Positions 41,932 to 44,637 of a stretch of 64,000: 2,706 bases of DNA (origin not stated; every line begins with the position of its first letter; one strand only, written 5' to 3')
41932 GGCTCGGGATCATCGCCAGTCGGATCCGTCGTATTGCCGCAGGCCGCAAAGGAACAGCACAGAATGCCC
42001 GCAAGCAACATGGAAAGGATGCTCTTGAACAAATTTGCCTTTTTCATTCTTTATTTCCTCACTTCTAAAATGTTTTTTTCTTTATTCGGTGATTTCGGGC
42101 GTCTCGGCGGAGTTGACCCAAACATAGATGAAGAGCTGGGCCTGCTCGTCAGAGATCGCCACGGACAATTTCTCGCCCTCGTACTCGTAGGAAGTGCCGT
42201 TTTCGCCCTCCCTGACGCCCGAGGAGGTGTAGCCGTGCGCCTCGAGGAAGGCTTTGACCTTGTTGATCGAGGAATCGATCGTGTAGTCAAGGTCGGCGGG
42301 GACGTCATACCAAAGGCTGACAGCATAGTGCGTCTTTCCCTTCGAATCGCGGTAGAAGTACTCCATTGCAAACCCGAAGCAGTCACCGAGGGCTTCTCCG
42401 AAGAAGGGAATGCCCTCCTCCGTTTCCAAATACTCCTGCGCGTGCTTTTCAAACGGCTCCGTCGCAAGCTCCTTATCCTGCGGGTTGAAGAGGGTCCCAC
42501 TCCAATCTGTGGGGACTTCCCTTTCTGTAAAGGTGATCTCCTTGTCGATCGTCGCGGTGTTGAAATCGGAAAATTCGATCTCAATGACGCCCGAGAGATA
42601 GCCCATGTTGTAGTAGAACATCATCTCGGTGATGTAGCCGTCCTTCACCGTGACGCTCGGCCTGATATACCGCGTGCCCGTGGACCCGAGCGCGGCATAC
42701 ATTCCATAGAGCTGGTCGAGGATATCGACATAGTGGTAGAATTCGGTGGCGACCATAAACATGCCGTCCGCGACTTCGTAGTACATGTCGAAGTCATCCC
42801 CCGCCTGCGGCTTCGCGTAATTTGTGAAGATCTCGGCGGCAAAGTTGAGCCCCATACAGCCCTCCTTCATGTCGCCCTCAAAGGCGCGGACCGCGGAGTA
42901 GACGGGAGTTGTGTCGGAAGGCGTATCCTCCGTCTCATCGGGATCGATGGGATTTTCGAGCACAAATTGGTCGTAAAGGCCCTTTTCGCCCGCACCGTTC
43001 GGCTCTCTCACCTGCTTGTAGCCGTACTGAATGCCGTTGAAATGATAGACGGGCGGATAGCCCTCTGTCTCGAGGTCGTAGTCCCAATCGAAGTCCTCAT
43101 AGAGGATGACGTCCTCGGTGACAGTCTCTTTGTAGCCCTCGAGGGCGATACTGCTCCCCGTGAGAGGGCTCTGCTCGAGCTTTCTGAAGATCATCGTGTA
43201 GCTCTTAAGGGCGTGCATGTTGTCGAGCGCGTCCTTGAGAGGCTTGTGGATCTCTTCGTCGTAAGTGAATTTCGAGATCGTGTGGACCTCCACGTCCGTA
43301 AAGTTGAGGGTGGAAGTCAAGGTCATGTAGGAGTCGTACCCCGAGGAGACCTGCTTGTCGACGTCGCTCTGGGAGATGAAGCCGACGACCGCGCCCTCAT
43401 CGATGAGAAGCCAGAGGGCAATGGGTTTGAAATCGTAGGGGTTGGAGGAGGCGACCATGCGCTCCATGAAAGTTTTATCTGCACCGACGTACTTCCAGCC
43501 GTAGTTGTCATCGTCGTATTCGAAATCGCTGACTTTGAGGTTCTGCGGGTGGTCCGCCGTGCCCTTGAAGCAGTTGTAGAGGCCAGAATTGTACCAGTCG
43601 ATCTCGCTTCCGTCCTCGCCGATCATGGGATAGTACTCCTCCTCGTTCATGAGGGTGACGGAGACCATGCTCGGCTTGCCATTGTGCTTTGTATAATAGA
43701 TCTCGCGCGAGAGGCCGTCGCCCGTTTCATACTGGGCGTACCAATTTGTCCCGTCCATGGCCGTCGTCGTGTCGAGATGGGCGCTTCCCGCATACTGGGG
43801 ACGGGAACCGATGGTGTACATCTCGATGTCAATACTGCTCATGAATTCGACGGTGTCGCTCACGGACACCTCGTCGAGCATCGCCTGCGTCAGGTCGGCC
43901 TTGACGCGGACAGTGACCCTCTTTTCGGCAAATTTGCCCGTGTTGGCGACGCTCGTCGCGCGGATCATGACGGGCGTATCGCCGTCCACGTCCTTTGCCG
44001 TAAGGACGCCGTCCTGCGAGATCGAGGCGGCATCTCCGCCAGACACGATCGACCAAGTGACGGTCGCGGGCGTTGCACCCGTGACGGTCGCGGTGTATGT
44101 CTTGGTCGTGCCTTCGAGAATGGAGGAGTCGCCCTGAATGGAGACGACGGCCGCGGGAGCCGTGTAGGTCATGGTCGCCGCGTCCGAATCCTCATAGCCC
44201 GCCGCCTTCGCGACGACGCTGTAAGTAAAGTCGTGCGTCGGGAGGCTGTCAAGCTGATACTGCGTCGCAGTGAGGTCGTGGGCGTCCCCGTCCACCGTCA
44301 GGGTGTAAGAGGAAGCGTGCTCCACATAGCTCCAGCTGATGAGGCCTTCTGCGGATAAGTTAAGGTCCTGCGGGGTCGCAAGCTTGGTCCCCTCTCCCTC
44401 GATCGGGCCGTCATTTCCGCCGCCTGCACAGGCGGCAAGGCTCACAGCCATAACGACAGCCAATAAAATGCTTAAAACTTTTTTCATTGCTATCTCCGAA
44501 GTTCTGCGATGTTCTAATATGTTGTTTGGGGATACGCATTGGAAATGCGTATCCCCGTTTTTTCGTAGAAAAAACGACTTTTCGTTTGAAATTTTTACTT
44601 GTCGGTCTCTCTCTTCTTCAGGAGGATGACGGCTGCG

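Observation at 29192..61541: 32-kb one-strand surface locus joining an Opp-type importer, a giant LRR-fused S8 cell-envelope protease and four giant uncharacterised lipoproteins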

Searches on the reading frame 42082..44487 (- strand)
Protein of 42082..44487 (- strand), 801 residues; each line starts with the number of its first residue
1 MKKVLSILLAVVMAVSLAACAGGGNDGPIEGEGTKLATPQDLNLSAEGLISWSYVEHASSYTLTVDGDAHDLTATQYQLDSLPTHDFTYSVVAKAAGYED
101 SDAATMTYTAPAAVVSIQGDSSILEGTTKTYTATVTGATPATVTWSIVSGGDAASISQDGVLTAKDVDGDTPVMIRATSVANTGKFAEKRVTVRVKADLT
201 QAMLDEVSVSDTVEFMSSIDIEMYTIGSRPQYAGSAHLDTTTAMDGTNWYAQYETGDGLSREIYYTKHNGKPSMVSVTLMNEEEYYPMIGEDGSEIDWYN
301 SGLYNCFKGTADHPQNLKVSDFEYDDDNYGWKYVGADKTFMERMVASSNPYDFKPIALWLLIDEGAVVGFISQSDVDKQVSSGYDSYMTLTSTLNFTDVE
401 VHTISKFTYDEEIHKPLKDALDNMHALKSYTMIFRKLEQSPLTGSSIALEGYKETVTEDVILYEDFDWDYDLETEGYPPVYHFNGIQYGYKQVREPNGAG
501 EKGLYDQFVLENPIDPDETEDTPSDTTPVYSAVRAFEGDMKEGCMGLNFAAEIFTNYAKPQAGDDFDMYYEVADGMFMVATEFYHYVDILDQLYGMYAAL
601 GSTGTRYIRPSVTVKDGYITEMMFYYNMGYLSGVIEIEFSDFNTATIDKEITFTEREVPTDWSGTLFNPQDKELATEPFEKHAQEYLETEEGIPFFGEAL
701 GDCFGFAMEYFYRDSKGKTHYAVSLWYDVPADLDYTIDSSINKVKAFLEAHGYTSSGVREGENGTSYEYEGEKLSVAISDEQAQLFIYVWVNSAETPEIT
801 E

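Call 4: search_protein_families(library=pfam, proteins=[window:42082-44487:-], max_evalue=0.01)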
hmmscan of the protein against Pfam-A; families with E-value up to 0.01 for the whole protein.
window:42082-44487:- (801 aa): 0 families

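Call 26: search_protein_families(library=ncbifam, proteins=[window:42082-44487:-], max_evalue=0.01)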
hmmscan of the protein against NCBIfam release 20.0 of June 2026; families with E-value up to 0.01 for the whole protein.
window:42082-44487:- (801 aa): 0 families

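Call 28: find_homologous_proteins(query=window:42082-44487:-)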
Query window:42082-44487:- (801 aa): 54 proteins with E <= 0.001 among 8000 candidates.
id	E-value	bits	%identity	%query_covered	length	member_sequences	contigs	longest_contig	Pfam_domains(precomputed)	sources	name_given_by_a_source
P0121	0.0e+0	1744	95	100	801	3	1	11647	-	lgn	-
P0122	0.0e+0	1403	75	100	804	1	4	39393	-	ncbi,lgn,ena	-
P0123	4.4e-267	907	54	100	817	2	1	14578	-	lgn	-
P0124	1.6e-266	905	55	100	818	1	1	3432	-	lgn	-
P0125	6.5e-263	893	53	99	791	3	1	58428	-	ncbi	-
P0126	6.1e-255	867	54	99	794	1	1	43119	-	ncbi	-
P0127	3.0e-228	778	51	99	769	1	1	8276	-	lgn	-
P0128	1.5e-129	452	36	95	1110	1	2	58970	-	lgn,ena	-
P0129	5.1e-129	450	39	99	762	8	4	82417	-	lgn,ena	-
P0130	5.4e-129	450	38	94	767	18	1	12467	-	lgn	-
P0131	7.9e-128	446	38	99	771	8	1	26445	PF02368.25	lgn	-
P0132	6.7e-125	437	37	99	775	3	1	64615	-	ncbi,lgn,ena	-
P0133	5.2e-124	434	38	99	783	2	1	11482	-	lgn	-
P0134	7.5e-123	430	38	99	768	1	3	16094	-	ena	-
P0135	2.7e-122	428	36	99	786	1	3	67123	PF02368.25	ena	-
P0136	8.5e-122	426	37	99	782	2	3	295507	-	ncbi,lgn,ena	-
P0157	8.2e-111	390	35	99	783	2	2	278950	PF02368.25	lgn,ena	-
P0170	3.8e-87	312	33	99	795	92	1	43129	-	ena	-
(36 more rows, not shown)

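Call 29: find_encoding_contigs(protein=P0125, flank=10000, max_places=2)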
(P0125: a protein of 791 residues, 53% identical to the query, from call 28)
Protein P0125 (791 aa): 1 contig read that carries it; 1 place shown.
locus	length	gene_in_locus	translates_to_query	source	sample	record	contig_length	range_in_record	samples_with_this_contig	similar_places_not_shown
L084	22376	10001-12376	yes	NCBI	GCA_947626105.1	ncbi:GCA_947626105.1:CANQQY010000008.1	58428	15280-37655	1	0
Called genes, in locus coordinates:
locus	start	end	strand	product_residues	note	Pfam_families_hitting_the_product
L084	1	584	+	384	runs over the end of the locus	PF00005:ABC_tran, PF13304:AAA_21 (weak), PF08352:oligo_HPY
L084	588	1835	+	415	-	PF00005:ABC_tran, PF13401:AAA_22 (faint), PF13304:AAA_21 (faint), PF08352:oligo_HPY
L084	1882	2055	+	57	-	-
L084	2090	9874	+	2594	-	PF00082:Peptidase_S8, PF02225:PA, PF06280:fn3_5, PF02368:Big_2 (faint), PF21461:HL_N-beta (faint), PF13306:LRR_5, PF13855:LRR_8 (faint), PF13306:LRR_5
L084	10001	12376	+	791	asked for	-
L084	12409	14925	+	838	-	-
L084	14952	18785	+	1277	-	PF07523:Big_3 (faint)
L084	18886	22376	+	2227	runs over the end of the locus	PF09479:Flg_new (weak)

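Call 30: find_encoding_contigs(protein=P0132, flank=10000, max_places=2)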
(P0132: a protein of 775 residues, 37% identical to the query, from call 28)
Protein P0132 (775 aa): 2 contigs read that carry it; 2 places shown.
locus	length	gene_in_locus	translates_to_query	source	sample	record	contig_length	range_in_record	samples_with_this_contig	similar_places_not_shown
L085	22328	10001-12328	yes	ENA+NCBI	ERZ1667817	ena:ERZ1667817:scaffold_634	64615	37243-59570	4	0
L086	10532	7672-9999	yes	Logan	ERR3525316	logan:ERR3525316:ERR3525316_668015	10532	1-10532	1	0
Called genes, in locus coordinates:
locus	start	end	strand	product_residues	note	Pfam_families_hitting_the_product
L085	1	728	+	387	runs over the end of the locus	PF00005:ABC_tran, PF13304:AAA_21 (weak), PF08352:oligo_HPY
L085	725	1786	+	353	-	PF00005:ABC_tran, PF13304:AAA_21 (faint), PF08352:oligo_HPY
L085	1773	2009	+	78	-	-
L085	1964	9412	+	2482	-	PF00082:Peptidase_S8, PF02225:PA, PF06280:fn3_5 (weak), PF02368:Big_2 (weak), PF22359:Big-like (faint), PF13306:LRR_5, PF13855:LRR_8 (faint), PF13306:LRR_5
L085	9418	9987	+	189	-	-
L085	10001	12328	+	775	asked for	-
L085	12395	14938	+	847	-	-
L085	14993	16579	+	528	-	-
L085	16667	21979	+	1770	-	PF02368:Big_2 (weak), PF09479:Flg_new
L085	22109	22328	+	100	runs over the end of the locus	PF04542:Sigma70_r2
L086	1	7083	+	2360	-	?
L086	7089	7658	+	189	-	-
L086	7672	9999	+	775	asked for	-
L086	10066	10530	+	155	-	?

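Call 31: find_encoding_contigs(protein=P0136, flank=10000, max_places=2)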
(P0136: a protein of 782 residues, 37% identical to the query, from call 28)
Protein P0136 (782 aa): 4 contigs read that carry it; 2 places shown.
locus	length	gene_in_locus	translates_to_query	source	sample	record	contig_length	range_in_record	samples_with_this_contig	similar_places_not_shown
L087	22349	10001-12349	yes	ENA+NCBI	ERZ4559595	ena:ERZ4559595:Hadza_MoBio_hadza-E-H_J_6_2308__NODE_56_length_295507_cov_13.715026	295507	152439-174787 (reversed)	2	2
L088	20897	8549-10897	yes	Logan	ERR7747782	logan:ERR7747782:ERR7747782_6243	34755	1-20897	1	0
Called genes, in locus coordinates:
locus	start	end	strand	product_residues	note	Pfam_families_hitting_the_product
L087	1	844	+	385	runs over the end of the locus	PF00005:ABC_tran, PF13304:AAA_21 (weak), PF08352:oligo_HPY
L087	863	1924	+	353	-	PF00005:ABC_tran, PF13304:AAA_21 (faint), PF08352:oligo_HPY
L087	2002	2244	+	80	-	-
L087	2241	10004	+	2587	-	PF00082:Peptidase_S8, PF02225:PA, PF06280:fn3_5, PF02368:Big_2 (weak), PF13306:LRR_5, PF13855:LRR_8 (faint), PF13306:LRR_5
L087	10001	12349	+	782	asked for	-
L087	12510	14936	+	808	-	-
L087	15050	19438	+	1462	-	PF07523:Big_3 (faint)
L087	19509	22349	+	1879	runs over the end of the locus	PF20137:BubE (faint), PF09479:Flg_new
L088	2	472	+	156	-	?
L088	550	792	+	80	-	-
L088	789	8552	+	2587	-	PF00082:Peptidase_S8, PF02225:PA, PF06280:fn3_5, PF02368:Big_2 (weak), PF13306:LRR_5, PF13855:LRR_8 (faint), PF13306:LRR_5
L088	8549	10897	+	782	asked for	-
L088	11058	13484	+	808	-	-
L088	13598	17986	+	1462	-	PF07523:Big_3 (faint)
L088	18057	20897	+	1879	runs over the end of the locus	PF20137:BubE (faint), PF09479:Flg_new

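Call 55: find_encoding_contigs(protein=P0170, flank=10000, max_places=1)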
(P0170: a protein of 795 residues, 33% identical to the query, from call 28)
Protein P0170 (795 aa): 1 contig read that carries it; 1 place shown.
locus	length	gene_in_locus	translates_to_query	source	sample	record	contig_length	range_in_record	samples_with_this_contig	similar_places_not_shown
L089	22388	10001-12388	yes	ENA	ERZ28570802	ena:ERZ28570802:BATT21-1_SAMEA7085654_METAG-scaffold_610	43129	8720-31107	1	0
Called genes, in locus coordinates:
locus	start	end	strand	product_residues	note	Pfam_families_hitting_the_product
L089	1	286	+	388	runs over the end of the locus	PF00005:ABC_tran, PF13304:AAA_21 (weak), PF08352:oligo_HPY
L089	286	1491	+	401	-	PF00005:ABC_tran, PF08352:oligo_HPY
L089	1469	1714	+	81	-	-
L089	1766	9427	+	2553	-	PF00082:Peptidase_S8, PF02225:PA, PF02368:Big_2 (weak), PF13306:LRR_5, PF13855:LRR_8 (faint), PF13306:LRR_5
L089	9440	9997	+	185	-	-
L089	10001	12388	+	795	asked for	-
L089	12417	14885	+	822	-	-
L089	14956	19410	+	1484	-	PF07523:Big_3 (faint)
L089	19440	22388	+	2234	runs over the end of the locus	PF09479:Flg_new (weak)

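Call 56: find_encoding_contigs(protein=P0157, flank=10000, max_places=1)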
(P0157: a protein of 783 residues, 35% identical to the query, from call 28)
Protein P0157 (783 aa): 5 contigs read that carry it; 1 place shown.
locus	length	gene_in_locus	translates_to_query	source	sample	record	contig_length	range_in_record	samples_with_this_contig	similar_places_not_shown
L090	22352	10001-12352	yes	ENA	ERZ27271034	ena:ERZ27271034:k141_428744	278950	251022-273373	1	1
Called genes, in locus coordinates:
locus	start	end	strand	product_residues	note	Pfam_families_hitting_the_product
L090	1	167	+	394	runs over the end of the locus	PF00005:ABC_tran, PF13304:AAA_21 (weak), PF08352:oligo_HPY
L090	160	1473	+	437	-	PF00005:ABC_tran, PF08352:oligo_HPY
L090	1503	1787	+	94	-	-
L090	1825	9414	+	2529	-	PF00082:Peptidase_S8, PF02225:PA, PF06280:fn3_5, PF02368:Big_2 (weak), PF13306:LRR_5, PF13855:LRR_8 (faint), PF23952:LRR_EndoS (faint), PF13306:LRR_5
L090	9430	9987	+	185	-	-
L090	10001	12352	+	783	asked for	PF02368:Big_2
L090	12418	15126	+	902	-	-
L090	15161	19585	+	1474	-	PF07523:Big_3 (weak)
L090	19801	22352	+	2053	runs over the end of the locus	PF09479:Flg_new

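Call 66: predict_structure(alignment_id=A4)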
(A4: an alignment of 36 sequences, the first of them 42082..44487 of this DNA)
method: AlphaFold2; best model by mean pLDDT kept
length: 801 residues; sequences in the alignment: 36
mean_pLDDT: 86.0   pTM: 0.62
mean pLDDT of the five models: 86.0, 85.2, 84.8, 84.3, 82.7
residues with pLDDT >= 90: 413; 70-90: 309; 50-70: 53; < 50: 26
segments of 3 or more residues with pLDDT < 50: 1-3, 16-31, 796-801
pLDDT, mean of each block of 10 residues (from residue 1): 59 54 34 79 88 91 92 91 83 91 89 81 88 82 91 92 88 91 85 88 95 95 86 89 96 84 94 91 90 90 96 94 87 95 96 94 91 90 89 93 90 95 93 89 73 93 92 88 90 84 87 68 66 87 79 93 90 85 66 79 82 96 88 91 92 90 78 75 90 91 87 89 89 74 95 90 88 93 90 58 36
secondary structure, 60 per line:
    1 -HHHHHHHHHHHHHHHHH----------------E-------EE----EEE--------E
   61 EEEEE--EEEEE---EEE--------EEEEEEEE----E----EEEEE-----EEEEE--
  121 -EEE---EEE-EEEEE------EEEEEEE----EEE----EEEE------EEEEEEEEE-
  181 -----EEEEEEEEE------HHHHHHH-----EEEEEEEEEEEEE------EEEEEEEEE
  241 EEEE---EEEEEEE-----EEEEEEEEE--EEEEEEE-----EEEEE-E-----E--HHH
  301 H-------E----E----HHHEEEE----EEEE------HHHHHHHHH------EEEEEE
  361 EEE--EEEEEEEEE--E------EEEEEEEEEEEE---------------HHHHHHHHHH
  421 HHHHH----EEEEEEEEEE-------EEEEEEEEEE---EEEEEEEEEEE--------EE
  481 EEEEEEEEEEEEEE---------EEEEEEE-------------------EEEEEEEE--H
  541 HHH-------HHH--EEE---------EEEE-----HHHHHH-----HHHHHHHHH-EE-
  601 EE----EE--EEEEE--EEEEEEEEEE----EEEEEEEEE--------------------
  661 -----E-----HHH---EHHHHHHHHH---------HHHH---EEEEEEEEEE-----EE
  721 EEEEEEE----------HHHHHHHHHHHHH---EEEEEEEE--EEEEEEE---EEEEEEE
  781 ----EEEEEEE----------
elements in order (helices of 4 or more, strands of 3 or more residues): H2-18 E49-51 E60-65 E68-72 E76-78 E87-94 E104-108 E114-118 E122-124 E128-130 E132-136 E143-149 E154-156 E161-164 E171-179 E186-194 H201-207 E213-225 E232-244 E248-254 E260-268 E271-277 E283-287 H298-301 E322-325 E330-333 H340-348 E355-363 E366-374 E384-395 H411-425 E430-439 E447-456 E460-470 E479-494 E504-510 E530-537 H540-543 E556-558 E568-571 H577-582 H588-596 E611-615 E618-627 E632-640 H679-687 H697-700 E704-713 E719-727 H738-750 E754-761 E764-770 E774-780 E785-791
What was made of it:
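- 42082..44487 (-): g09: 801-aa lipoprotein (LAAC), all-beta and multidomain (Fn3/Big_2-like domains plus LprG/LolA-like domains). AF2 pLDDT is 86 (call 66).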

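Call 69: fold_search(model_id=the predicted structure, library=pdb)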
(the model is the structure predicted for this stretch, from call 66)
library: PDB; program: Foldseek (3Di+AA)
matches with E <= 10: 1146; with E <= 0.001: 34
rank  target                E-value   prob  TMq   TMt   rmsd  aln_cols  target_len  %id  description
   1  9bfu_A                8.5e-06  0.75  0.09  0.05  38.8       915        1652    8  Cryo-EM structure of Sevenless extracellular domain (composite map of the dimer, pH 4.6) (released 2025-01-29)
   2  2qki_A                3.2e-05  0.95  0.12  0.15  40.6       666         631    8  Human C3c in complex with the inhibitor compstatin (released 2007-08-14)
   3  10ft_A                3.3e-05  0.99  0.15  0.20  19.4       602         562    9  Cryo-EM structure of receptor tyrosine kinase ROS1 in complex with NELL2 (released 2026-02-25)
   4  7r5k_10               4.7e-05  0.72  0.11  0.06  36.8       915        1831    9  Human nuclear pore complex (constricted) (released 2022-06-22)
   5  9ozc_A                4.9e-05  0.80  0.14  0.09  45.6      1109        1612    8  Cryo-EM structure of 1:2:1 ROS1/NEL/NICOL holo-complex, conformation 1. (released 2026-02-25)
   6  7quz_DDD              5.4e-05  1.00  0.10  0.39  16.4       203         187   17  Crystal structure of the SeMet octameric C-terminal Big_2-CBM56 domains from Paenibacillus illinoisensis (Bacillus c (released 2023-02-01)
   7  7r3t_B                8.4e-05  1.00  0.09  0.38  15.8       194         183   18  Crystal structure of the Dimeric C-terminal Big_2-CBM56 domains from Paenibacillus illinoisensis (Bacillus circulans I (released 2023-02-22)
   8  7quz_AAA              8.8e-05  1.00  0.10  0.40  16.5       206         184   16  Crystal structure of the SeMet octameric C-terminal Big_2-CBM56 domains from Paenibacillus illinoisensis (Bacillus c (released 2023-02-01)
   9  2ice_A                1.1e-04  0.82  0.12  0.14  40.3       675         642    8  CRIg bound to C3c (released 2006-11-07)
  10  3lnh_A                1.3e-04  1.00  0.10  0.34  11.2       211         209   12  Crystal structure of E-cadherin EC12 W2A (released 2010-03-02)
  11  7stz_C                1.3e-04  0.87  0.10  0.14  32.5       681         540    9  Crystal Structure of Human E-cadherin EC1-5 bound by mouse monoclonal antibody Fab mAb-1_19A11 (released 2022-01-26)
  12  8uin_G                1.3e-04  0.87  0.12  0.15  39.8       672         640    8  Structure of the C3bBb-albicin complex (released 2024-05-08)
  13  2a73_A                1.5e-04  0.84  0.12  0.14  40.2       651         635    7  Human Complement Component C3 (released 2005-09-27)
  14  2o72                  1.7e-04  1.00  0.10  0.33  11.9       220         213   12  Crystal Structure Analysis of human E-cadherin (1-213) (released 2007-10-09)
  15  6vel_C                1.9e-04  1.00  0.10  0.34  12.8       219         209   12  Crystal Structure of Human E-cadherin bound by mouse monoclonal antibody 66E8Fab (released 2020-01-29)
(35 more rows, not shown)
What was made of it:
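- S-layer protein SbsB is among the weak fold matches of g09 (call 69).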
